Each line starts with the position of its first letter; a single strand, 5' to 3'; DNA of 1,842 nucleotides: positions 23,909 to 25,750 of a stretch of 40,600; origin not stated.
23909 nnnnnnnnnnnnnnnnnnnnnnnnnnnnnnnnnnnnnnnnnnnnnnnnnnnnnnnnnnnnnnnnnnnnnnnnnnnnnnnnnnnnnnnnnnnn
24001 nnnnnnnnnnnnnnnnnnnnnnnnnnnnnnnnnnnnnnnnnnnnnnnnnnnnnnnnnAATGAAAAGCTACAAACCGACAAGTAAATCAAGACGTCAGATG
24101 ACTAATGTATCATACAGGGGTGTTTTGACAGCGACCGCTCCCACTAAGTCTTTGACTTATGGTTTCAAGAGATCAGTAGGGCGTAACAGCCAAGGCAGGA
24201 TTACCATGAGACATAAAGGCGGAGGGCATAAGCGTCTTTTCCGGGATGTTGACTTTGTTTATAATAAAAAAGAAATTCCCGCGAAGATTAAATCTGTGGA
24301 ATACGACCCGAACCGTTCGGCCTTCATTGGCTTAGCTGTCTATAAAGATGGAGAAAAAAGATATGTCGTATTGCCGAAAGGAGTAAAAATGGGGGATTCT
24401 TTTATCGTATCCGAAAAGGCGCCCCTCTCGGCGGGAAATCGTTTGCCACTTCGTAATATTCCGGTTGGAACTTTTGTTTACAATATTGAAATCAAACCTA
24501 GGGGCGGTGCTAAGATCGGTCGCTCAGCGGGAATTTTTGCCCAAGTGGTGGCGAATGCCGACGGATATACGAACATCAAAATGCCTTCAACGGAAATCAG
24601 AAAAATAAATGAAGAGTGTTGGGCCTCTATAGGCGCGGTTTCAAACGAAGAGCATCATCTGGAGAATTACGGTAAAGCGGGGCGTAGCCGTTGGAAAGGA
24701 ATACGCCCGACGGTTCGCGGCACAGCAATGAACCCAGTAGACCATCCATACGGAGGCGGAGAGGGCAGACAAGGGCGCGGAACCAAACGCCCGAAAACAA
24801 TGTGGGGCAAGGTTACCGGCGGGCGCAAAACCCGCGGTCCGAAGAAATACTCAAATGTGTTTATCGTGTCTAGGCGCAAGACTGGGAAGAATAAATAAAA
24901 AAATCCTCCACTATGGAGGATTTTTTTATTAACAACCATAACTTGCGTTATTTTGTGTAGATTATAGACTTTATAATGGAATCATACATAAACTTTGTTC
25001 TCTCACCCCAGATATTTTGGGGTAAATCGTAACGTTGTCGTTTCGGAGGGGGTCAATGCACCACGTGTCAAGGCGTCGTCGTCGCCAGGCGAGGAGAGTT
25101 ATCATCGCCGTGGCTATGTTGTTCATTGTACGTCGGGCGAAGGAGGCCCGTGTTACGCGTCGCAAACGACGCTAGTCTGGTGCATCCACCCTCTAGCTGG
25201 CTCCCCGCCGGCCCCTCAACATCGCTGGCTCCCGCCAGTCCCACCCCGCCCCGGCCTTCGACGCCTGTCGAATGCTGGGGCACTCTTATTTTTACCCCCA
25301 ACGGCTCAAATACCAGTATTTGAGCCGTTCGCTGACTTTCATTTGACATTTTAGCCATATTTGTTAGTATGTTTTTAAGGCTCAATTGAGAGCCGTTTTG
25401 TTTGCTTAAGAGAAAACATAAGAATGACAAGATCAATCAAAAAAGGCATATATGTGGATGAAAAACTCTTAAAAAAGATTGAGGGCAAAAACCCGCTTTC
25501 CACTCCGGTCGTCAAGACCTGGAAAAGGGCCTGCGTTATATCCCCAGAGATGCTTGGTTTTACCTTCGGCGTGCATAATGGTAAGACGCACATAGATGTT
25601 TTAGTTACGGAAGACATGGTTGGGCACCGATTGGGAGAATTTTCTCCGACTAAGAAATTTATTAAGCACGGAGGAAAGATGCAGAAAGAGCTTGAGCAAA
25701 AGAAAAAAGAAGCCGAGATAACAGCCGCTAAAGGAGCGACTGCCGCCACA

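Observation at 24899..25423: GC-rich module splits rplB from rpsS, bracketed by its own terminator and a near-consensus promoter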

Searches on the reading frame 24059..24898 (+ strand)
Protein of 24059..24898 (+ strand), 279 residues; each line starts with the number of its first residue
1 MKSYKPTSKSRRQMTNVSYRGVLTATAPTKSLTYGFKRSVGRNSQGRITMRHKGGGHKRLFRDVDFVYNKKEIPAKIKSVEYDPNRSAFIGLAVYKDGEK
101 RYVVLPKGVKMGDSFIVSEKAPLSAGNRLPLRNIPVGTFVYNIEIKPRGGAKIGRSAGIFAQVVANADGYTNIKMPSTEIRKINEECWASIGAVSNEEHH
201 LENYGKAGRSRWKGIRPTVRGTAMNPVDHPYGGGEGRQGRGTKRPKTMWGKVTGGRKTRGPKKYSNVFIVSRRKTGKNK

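Call 12: find_encoding_contigs(protein=window:24059-24898:+, flank=4000, max_places=10)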
Protein window:24059-24898:+ (279 aa): 2 contigs read that carry it; 1 place shown.
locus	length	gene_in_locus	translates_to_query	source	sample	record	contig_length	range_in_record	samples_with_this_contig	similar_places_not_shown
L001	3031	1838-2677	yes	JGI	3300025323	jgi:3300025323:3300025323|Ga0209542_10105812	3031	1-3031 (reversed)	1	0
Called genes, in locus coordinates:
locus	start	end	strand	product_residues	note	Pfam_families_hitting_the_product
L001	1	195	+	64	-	PF00338:Ribosomal_S10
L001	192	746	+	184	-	PF00297:Ribosomal_L3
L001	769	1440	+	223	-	PF00573:Ribosomal_L4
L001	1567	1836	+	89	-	PF00276:Ribosomal_L23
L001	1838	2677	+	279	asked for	PF00181:Ribosomal_L2_N, PF03947:Ribosomal_L2_C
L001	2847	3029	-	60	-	?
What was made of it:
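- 24059..24898 (+): rplB (uL2), last gene of the upstream transcription unit. Pfam Ribosomal_L2_N/C on the identical gene in call 12.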

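Call 19: find_related_loci(query=window:24059-24898:+, collection=genome_contigs, flank=6000)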
Query window:24059-24898:+ (279 aa) in genome_contigs; peptide patterns used: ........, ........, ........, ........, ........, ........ (x = any residue, [..] = any of these).
600 stretches matched a pattern (row limit reached: there are more); 594 encode a relative of the query (tblastn E <= 1e-3); the best 80 are kept; 80 distinct loci.
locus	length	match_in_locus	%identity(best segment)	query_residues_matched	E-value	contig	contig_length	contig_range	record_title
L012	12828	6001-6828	91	1-276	7e-165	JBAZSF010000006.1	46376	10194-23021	MAG: Candidatus Paceibacterota bacterium isolate SO_2017_GW1_167 NODE_3811_length_46376_cov_3.037168_OW334_2017, whole g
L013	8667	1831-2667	91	1-279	6e-164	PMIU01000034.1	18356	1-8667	MAG: Candidatus Nomurabacteria bacterium isolate fen_1327 73.20120600_E3D.179_contig_19448, whole genome shotgun sequenc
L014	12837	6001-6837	90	1-279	8e-164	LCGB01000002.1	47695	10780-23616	MAG: Candidatus Nomurabacteria bacterium GW2011_GWB1_43_19 UV85_C0002, whole genome shotgun sequence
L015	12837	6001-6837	90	1-279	1e-163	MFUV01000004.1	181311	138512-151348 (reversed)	MAG: Candidatus Nomurabacteria bacterium RIFCSPLOWO2_01_FULL_39_18 rifcsplowo2_01_scaffold_279, whole genome shotgun seq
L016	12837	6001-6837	88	1-279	8e-163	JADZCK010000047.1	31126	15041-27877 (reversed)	MAG: Candidatus Nomurabacteria bacterium isolate SJ72 c_000001566380, whole genome shotgun sequence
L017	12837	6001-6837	88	1-279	2e-160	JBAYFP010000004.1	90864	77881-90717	MAG: Candidatus Paceibacterota bacterium isolate SO_2016_GW1_104 scaffold00566_OW334_2016, whole genome shotgun sequence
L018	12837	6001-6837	87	1-279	8e-160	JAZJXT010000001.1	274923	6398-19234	MAG: Patescibacteria group bacterium isolate ADI_H1L2_2_122_18_3-bin036_1 ADIH1L22_B036_1_000000000001, whole genome sho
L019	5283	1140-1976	87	1-279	6e-162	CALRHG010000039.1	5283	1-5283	MAG: Candidatus Nomurabacteria bacterium isolate MaH-09apr19-135 genome assembly, contig: MaH-09apr19-C37613, whole geno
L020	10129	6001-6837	86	1-279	4e-158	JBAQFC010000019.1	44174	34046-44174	MAG: Minisyncoccia bacterium isolate MFD12003_ilm_asm_bin59 k127_146016, whole genome shotgun sequence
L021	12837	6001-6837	86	1-279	4e-158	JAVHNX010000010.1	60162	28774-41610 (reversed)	MAG: Candidatus Paceibacterota bacterium isolate WB02no17_34_18 NODE_134_length_60162_cov_11.429467, whole genome shotgu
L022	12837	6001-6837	86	1-279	5e-158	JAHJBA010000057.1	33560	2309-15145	MAG: Patescibacteria group bacterium isolate Modern_marine.mb.233 Modern_marine.mb.233_k141_2436427, whole genome shotgu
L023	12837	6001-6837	87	1-279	1e-157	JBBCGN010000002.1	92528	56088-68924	MAG: bacterium isolate CoA_maxb_bin.114 s11345.ctg011367l, whole genome shotgun sequence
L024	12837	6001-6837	85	1-279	4e-155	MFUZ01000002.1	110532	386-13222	MAG: Candidatus Nomurabacteria bacterium RIFCSPLOWO2_01_FULL_41_18 rifcsplowo2_01_scaffold_104, whole genome shotgun seq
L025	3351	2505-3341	85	1-279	2e-161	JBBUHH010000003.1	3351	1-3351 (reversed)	MAG: Patescibacteria group bacterium isolate H52-bin032_1 H52_bin032_1_000000000003, whole genome shotgun sequence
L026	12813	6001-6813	86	1-271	6e-153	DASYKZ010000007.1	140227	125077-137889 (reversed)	MAG TPA_asm: Candidatus Paceibacterota bacterium isolate SMAG_U4335 k141_4224630, whole genome shotgun sequence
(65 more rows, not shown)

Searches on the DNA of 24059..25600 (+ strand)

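Call 4: search_rna_families(source=window, start=24700, end=25600, threshold=evalue, max_evalue=10, show_alignments=3)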
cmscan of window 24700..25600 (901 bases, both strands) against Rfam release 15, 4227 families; matches with E-value up to 10: 20.
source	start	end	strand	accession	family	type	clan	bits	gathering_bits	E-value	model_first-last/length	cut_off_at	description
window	24841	24929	+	RF01859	Phe_leader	Cis-reg; leader;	-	31.6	55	0.0038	1-125/125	no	Phenylalanine leader peptide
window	24895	24949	-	RF01859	Phe_leader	Cis-reg; leader;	-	29.6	55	0.01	1-125/125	no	Phenylalanine leader peptide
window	24853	24927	+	RF02083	OrzO-P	Gene; antitoxin;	-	28.3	60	0.031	1-76/76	no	OrzO-P RNA antitoxin family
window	24897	24957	-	RF02083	OrzO-P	Gene; antitoxin;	-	27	60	0.057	1-76/76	no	OrzO-P RNA antitoxin family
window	25256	25333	+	RF02233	sX14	Gene; sRNA;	-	24.9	80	0.025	1-92/92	no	Xanthomonas sRNA sX14/Xoo3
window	24888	24946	-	RF02732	JA04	Gene; sRNA;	-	23.9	81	0.64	1-81/81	no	Aggregatibacter sRNA JA04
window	24892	24952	-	RF02064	STnc370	Gene; sRNA;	-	23.7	54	1.6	1-71/71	no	Enterobacterial sRNA STnc370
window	24890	24967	-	RF02075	STnc230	Gene; sRNA;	-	22.9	50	0.99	1-83/83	no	Enterobacterial sRNA STnc230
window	24865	24954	+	RF01770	rimP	Cis-reg; leader;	-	21.5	47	0.75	1-102/102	no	Gammaprotebacteria rimP leader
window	25284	25418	+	RF02579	tsr26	Gene; sRNA;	-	21.4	141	1.4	1-122/122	no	S. aureus tsr26 small RNA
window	24892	24931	+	RF04157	MIR9486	Gene; miRNA;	-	20.5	100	0.24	1-119/119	no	MIR9486 microRNA precursor family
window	24895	24925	+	RF02064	STnc370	Gene; sRNA;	-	20.1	54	9.3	35-64/71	no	Enterobacterial sRNA STnc370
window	24841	24957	-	RF01770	rimP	Cis-reg; leader;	-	18.8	47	2.8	1-102/102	no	Gammaprotebacteria rimP leader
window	24872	24931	+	RF02063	STnc350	Gene; sRNA;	-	18.7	60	1.2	1-68/68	no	Salmonella enterica sRNA STnc350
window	24755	24821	+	RF03167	c-di-GMP-I-GGC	Cis-reg; riboswitch;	CL00126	18.2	59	0.17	1-80/80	no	c-di-GMP-I-GGC riboswitch aptamer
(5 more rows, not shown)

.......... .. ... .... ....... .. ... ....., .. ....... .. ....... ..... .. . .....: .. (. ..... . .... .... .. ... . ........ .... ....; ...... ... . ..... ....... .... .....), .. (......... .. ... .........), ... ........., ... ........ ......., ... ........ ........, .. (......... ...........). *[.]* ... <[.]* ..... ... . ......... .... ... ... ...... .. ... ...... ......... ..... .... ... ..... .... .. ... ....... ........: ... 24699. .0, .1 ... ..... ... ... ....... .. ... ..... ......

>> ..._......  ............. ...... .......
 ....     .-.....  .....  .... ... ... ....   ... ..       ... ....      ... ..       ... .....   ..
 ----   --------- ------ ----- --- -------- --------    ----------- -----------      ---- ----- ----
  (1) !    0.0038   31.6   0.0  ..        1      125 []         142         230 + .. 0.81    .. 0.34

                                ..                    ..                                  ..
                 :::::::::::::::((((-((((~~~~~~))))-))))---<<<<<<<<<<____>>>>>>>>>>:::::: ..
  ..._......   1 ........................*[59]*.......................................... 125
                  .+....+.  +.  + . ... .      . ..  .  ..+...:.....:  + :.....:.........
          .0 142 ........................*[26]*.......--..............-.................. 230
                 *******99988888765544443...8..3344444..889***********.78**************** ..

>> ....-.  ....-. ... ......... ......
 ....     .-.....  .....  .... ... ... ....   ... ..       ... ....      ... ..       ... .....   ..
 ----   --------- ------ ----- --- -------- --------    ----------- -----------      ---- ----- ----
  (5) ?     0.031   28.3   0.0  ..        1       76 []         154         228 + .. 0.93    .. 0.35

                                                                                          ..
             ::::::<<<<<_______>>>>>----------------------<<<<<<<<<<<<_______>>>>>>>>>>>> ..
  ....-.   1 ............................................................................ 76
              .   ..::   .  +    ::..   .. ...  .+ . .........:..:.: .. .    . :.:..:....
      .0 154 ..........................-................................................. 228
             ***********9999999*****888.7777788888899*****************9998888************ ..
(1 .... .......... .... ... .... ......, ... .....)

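Call 39: search_dna_similar(query=window:24990-25335:+, collection=phages, mode=distant, max_evalue=0.1, max_rows=10)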
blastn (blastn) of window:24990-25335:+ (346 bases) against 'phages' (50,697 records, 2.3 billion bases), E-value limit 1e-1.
No match.

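Call 40: search_dna_similar(query=window:24990-25335:+, collection=plasmids, mode=distant, max_evalue=0.1, max_rows=10)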
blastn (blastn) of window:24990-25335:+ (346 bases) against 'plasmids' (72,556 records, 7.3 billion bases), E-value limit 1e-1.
No match.
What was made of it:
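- There is no phage or plasmid DNA match (calls 39, 40).
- Tried and rejected: Mobile-element DNA. blastn against phages and plasmids gave no match (calls 39, 40).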

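Call 61: search_rna_families(sources=[L013, L014, L015, L016, L019, L024, L092, L093, L096, L099], threshold=gathering)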
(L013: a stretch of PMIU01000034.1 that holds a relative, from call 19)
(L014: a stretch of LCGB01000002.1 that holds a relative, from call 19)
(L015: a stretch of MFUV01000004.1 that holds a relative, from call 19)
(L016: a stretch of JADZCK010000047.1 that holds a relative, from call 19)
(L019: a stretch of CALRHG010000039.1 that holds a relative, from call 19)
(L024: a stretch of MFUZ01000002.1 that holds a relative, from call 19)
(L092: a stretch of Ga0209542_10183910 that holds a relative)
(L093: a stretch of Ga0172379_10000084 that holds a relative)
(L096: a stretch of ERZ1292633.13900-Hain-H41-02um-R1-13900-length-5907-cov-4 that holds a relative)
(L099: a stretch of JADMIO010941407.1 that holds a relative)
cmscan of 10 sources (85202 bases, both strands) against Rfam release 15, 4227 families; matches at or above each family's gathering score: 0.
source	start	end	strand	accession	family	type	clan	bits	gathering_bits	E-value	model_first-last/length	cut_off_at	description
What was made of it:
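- On Any Rfam 15 RNA family: Call 61 finds nothing in 10 relatives' loci.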

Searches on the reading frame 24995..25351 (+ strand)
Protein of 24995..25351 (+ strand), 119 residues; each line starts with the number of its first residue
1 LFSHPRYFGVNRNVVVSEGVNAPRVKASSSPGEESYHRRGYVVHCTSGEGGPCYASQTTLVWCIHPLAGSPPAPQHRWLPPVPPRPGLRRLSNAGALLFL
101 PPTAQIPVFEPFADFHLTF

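Call 52: find_homologous_proteins(query=window:24995-25351:+, max_evalue=1)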
Query window:24995-25351:+: 10 candidates shared short words with the query, none scored E <= 1.
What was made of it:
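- Tried and rejected: The sense 119-aa frame returned nothing (call 52).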

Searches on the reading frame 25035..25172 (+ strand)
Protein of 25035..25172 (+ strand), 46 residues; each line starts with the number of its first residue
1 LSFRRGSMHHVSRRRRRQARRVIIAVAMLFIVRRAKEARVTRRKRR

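Call 26: find_homologous_proteins(query=window:25035-25172:+, max_evalue=10)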
Query seq(46 aa): no candidate shares three 5-residue words with the query. No homologue found.

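Call 32: search_protein_families(library=pfam, max_evalue=1, proteins=[window:25056-25172:+])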
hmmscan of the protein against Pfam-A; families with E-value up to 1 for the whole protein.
seq(39 aa): 0 families

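Call 38: search_protein_representatives(protein=window:25056-25172:+)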
Query: 39 residues. Proteins with E-value up to 0.001 (for the whole library): 0; up to 1e-10: 0; up to 1e-30: 0. The best 0 are listed.
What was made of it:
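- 25056..25175 (+): Small ORF of 39 codons plus TAG: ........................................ It has 16 K/R and 1 E, with an 11-residue hydrophobic core. No homologue found (calls 26, 38).
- It has no homologue among 5.8 billion or 1.84 billion proteins (calls 26, 38).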

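Call 64: search_protein_families(library=ncbifam, max_evalue=1, proteins=[window:25056-25172:+])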
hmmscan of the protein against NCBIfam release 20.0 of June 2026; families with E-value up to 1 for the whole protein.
seq(39 aa): 0 families
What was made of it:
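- On Known small ribosomal proteins: No match for the window peptide or for 9 relatives' peptides (calls 32, 64).
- Closest known: Very small, highly basic ribosome-associated proteins. Different: No sequence match to any Pfam or NCBIfam model (calls 32, 64).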

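Call 65: search_protein_families(library=phrogs, max_evalue=1, proteins=[window:25056-25172:+])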
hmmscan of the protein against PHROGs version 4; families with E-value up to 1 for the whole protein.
seq(39 aa): 0 families
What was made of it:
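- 25056..25175 (+): No Pfam, NCBIfam or PHROG match (calls 32, 64, 65).
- Tried and rejected: Pfam, NCBIfam and PHROGs on the window peptide and on relatives' peptides gave nothing (calls 32, 64, 65).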
